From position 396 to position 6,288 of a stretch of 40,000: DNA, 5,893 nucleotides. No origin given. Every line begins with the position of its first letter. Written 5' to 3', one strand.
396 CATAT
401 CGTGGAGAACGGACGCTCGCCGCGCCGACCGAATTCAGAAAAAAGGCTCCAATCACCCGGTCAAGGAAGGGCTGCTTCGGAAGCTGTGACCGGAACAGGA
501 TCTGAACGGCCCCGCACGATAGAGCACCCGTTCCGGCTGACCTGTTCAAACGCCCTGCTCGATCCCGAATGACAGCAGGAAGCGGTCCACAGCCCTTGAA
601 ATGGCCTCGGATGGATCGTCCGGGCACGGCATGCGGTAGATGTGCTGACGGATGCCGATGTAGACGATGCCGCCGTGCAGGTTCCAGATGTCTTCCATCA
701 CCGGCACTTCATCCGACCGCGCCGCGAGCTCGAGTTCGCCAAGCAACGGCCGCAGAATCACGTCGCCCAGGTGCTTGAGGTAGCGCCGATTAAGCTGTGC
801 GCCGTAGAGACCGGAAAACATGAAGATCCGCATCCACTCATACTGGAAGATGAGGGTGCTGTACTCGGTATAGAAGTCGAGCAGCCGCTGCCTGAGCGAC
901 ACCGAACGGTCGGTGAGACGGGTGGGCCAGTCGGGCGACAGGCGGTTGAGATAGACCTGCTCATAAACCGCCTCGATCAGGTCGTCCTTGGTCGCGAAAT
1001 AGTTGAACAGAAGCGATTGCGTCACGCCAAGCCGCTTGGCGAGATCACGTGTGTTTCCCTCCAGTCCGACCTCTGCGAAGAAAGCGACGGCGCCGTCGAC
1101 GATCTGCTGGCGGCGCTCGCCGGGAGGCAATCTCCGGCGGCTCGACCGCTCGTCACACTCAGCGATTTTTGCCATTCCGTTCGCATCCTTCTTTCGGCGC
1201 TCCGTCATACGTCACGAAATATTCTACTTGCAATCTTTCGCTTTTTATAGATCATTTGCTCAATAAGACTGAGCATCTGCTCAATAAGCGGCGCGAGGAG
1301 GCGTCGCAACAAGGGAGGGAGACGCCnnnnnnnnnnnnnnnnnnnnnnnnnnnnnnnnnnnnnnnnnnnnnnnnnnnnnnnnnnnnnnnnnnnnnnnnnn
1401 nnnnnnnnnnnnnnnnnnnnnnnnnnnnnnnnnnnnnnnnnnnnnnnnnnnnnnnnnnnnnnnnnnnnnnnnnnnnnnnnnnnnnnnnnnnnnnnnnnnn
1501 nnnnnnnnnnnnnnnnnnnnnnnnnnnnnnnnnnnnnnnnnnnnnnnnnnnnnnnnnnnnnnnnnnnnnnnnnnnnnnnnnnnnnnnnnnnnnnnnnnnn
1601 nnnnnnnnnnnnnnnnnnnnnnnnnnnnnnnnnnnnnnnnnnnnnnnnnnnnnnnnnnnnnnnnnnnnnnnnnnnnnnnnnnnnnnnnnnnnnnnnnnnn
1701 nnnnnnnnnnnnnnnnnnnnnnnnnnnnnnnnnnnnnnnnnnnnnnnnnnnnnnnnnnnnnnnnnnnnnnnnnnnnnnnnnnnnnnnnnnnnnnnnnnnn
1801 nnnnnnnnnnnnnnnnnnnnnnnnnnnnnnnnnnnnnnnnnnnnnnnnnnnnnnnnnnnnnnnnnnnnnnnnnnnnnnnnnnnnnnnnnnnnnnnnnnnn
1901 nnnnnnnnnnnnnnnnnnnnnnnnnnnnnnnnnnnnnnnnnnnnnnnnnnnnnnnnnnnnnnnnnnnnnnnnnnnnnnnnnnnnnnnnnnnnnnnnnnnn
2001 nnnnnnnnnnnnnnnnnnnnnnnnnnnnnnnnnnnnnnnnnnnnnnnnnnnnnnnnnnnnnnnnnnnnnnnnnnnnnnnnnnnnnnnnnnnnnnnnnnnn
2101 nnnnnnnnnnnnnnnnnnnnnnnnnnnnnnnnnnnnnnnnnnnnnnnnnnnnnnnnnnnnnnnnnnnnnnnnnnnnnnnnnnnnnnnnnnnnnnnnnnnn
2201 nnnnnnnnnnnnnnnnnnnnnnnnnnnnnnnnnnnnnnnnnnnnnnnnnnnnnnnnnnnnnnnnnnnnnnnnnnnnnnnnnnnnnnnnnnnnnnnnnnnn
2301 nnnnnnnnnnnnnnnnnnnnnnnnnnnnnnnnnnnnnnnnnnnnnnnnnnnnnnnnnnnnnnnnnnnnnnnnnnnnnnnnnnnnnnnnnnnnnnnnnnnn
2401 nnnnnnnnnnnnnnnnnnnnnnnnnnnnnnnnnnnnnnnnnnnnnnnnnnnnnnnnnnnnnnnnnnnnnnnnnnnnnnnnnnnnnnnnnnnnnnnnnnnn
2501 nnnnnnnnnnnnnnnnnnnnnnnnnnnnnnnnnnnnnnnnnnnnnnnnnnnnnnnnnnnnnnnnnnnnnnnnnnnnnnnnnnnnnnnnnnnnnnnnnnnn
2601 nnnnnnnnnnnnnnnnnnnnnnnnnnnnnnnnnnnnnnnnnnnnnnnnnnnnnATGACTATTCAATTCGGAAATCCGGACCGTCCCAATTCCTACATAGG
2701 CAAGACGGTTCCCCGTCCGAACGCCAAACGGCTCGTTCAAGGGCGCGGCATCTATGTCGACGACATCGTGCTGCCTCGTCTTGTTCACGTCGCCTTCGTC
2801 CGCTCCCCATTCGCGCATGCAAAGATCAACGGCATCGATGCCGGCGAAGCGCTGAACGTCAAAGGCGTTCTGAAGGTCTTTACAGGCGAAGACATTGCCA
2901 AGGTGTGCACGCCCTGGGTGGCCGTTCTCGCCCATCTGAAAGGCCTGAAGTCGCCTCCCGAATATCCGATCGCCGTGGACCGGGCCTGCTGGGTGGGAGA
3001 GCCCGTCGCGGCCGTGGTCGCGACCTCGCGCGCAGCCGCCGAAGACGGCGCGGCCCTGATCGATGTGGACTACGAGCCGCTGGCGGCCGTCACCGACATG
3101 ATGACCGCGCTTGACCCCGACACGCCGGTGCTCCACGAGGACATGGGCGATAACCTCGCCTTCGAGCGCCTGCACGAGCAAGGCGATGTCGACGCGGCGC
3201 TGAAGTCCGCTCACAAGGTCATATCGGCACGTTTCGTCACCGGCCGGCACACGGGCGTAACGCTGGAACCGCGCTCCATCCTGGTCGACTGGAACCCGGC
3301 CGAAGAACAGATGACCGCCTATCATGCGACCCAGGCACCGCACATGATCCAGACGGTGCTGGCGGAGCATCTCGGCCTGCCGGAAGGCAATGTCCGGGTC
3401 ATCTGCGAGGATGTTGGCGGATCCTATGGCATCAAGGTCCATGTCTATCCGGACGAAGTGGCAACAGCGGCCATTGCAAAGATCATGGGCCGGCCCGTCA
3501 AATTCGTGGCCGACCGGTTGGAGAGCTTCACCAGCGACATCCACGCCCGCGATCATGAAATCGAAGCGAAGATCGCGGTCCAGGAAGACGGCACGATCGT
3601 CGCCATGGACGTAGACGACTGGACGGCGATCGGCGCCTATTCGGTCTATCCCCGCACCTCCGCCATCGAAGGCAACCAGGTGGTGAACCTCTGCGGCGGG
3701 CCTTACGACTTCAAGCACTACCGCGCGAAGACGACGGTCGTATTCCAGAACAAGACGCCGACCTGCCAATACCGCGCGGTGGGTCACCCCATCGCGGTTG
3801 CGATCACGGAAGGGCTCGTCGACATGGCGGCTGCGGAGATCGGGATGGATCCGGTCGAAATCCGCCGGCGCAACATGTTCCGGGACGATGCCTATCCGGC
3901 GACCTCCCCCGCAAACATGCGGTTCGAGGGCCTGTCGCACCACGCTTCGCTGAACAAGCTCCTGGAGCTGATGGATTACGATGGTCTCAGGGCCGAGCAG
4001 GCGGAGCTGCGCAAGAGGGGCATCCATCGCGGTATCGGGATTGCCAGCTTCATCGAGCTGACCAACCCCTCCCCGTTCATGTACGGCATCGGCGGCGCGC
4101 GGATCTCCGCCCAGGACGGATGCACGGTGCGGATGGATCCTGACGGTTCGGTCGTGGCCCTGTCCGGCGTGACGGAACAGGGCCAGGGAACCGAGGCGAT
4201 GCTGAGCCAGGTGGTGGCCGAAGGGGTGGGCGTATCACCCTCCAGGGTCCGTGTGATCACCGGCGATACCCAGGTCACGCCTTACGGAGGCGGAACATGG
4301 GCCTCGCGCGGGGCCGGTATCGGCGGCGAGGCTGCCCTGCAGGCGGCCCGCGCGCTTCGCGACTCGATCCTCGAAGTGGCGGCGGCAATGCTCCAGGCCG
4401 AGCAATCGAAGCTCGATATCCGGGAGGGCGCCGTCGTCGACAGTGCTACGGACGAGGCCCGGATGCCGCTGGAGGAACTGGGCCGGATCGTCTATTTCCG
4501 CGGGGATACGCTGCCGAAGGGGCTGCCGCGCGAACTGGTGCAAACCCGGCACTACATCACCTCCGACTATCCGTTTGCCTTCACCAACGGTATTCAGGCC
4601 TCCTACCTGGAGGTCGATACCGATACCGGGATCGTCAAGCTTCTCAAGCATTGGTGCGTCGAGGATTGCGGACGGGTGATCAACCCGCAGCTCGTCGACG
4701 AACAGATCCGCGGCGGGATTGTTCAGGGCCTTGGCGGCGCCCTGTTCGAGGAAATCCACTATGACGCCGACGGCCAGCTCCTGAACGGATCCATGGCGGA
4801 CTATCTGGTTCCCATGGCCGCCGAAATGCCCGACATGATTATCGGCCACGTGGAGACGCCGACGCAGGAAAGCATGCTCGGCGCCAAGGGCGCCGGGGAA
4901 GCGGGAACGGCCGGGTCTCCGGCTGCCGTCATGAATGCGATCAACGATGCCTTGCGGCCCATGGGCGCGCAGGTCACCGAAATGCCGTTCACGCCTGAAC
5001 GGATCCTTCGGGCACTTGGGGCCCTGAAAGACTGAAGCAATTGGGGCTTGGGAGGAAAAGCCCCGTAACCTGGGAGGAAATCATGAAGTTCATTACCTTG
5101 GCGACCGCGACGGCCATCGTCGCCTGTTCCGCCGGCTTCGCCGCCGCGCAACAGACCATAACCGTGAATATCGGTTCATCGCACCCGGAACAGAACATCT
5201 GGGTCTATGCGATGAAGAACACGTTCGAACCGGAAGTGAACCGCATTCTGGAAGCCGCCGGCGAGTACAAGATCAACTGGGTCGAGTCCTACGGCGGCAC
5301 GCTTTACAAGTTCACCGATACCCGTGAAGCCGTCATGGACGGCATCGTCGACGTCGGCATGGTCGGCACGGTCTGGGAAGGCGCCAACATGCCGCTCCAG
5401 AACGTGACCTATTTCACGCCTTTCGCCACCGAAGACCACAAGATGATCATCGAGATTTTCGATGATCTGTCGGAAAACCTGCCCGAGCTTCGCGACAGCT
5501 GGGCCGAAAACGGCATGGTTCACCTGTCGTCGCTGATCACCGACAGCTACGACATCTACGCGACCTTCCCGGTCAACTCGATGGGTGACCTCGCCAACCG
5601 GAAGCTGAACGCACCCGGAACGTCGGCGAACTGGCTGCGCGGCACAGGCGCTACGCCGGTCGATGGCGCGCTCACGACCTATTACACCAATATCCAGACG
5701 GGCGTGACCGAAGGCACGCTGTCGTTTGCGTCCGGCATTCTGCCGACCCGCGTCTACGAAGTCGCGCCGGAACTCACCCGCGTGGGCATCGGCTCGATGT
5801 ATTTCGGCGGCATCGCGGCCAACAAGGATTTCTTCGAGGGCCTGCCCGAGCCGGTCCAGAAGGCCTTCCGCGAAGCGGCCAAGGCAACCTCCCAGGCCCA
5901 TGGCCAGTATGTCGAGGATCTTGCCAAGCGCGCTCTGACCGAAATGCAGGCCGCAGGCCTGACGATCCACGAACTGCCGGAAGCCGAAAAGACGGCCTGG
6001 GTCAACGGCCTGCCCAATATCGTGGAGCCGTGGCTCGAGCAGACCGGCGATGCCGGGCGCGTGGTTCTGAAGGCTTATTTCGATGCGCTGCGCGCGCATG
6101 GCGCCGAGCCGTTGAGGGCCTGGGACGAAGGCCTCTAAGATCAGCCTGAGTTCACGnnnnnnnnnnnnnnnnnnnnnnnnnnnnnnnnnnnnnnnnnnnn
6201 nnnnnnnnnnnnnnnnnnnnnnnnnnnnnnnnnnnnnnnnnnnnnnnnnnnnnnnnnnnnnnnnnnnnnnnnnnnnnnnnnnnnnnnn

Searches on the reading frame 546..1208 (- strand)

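Call 65: search_protein_families(library=pfam, proteins=[window:546-1208:-], max_evalue=0.00001)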
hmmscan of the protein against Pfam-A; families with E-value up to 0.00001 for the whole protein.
window:546-1208:- (220 aa): 1 family
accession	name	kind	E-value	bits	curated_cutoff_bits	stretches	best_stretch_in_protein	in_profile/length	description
PF00440.29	TetR_N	-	4e-11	42.9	24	1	36-81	1-47/47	Bacterial regulatory proteins, tetR family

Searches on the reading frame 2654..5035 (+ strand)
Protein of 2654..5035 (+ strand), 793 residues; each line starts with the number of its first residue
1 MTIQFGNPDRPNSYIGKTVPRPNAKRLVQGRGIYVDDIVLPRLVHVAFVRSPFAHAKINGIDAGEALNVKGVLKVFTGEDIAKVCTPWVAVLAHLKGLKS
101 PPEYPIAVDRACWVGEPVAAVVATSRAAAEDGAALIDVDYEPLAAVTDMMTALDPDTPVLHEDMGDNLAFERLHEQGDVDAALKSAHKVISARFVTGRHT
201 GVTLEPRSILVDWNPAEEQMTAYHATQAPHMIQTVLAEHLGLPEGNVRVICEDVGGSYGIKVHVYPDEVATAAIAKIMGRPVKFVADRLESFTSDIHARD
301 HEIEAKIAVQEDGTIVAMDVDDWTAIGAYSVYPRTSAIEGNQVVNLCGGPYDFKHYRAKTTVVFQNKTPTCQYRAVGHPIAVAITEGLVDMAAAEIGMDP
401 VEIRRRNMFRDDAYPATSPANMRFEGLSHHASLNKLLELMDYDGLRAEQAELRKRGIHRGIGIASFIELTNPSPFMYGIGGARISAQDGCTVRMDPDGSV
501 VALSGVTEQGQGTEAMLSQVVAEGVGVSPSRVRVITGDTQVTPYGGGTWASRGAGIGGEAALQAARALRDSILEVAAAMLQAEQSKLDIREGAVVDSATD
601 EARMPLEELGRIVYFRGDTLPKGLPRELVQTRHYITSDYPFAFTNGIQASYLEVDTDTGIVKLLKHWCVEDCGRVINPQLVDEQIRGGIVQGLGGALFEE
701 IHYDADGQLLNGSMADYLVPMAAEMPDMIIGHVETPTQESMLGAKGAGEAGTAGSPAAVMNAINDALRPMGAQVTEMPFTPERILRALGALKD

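Call 65: search_protein_families(library=pfam, proteins=[window:2654-5035:+], max_evalue=0.00001)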
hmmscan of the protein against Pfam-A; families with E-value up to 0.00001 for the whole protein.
window:2654-5035:+ (793 aa): 3 families
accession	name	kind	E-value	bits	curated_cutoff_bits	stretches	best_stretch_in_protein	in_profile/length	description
PF20256.3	MoCoBD_2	-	3e-81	273.4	27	1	435-726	1-283/283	Molybdopterin cofactor-binding domain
PF02738.23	MoCoBD_1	-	4e-72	242.7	27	1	161-408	2-244/244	Molybdopterin cofactor-binding domain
PF01315.27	Ald_Xan_dh_C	-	1.2e-26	93.7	31.3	1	29-143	1-109/110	Aldehyde oxidase and xanthine dehydrogenase, a/b hammerhead domain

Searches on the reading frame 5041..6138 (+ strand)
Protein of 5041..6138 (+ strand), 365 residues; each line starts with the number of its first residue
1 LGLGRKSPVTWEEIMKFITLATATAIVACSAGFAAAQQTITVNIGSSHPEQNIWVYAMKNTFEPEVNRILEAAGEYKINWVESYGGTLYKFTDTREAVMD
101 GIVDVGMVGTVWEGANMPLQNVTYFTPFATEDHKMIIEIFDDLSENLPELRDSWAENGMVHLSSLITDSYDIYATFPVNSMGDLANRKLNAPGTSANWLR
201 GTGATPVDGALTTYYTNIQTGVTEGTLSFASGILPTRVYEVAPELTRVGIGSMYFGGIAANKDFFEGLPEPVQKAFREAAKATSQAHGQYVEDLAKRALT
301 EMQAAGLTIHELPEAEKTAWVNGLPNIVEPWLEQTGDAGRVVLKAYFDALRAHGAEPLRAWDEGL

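Call 65: search_protein_families(library=pfam, proteins=[window:5041-6138:+], max_evalue=0.00001)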
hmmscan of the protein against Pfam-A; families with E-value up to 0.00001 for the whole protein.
window:5041-6138:+ (365 aa): 1 family
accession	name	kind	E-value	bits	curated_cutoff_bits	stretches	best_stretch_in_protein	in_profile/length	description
PF03480.18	DctP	-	2.4e-27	96.4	23.4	1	46-329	3-280/286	Bacterial extracellular solute-binding protein, family 7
